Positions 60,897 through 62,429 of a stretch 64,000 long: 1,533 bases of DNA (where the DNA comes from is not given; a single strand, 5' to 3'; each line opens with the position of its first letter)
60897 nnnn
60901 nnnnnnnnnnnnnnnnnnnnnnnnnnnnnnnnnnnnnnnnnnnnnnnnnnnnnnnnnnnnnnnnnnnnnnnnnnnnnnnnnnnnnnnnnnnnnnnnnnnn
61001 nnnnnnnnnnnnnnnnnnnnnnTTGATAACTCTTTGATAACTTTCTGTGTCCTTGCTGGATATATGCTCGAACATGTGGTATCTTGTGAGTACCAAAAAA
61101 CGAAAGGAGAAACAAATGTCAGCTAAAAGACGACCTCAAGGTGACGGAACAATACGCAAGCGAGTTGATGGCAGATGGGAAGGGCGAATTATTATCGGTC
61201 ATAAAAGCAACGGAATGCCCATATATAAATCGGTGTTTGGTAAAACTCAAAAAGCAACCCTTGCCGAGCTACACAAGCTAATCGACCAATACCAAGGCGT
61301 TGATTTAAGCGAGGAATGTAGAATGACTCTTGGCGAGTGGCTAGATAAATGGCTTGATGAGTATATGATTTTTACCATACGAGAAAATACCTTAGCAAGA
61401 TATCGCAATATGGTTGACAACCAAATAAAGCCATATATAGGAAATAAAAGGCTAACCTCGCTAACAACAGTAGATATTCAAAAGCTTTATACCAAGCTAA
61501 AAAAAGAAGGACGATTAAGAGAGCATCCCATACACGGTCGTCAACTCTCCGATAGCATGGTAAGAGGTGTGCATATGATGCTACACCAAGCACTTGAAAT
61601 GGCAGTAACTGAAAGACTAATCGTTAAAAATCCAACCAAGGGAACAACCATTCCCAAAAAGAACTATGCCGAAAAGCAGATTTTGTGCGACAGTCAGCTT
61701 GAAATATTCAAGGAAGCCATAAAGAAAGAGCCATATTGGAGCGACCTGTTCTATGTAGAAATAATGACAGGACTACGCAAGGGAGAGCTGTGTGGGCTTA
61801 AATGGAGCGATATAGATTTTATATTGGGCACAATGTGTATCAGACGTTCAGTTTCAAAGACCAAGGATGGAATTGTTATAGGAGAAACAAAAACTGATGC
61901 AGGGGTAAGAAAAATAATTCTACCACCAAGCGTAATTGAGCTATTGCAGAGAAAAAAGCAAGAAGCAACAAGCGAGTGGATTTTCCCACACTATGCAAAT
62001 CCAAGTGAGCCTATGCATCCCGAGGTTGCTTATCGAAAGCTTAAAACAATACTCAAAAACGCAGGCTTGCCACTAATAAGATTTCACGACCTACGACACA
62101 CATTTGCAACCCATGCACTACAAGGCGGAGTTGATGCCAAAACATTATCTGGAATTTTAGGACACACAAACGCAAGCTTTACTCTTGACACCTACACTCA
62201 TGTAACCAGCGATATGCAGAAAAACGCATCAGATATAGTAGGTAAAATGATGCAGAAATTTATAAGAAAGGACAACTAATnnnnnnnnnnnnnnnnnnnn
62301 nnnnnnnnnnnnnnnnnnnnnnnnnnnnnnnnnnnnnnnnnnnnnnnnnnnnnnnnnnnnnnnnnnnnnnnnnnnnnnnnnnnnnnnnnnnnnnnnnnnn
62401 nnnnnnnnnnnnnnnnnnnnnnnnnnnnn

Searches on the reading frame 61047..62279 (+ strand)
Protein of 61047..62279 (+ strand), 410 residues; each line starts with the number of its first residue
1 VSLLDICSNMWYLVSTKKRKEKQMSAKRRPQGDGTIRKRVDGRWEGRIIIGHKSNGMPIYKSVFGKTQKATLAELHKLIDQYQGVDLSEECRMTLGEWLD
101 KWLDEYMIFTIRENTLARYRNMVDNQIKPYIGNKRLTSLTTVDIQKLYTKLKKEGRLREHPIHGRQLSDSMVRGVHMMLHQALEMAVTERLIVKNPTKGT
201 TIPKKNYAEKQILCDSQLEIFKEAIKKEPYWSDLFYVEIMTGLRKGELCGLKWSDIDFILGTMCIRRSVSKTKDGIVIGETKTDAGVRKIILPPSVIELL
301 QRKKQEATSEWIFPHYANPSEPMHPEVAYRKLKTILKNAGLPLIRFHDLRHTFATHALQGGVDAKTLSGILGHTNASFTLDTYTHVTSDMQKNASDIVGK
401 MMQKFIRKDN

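Call 11: search_protein_families(library=pfam, proteins=[window:61047-62279:+], max_evalue=0.001)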
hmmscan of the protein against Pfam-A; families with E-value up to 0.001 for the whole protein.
window:61047-62279:+ (410 aa): 2 families
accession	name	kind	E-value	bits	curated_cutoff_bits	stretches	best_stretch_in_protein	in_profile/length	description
PF00589.27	Phage_integrase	-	1.8e-26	93.4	27.1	1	233-387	24-169/172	Phage integrase family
PF14659.12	Phage_int_SAM_3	-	5.1e-15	55.9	22.6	1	94-151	1-57/58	Phage integrase, N-terminal SAM-like domain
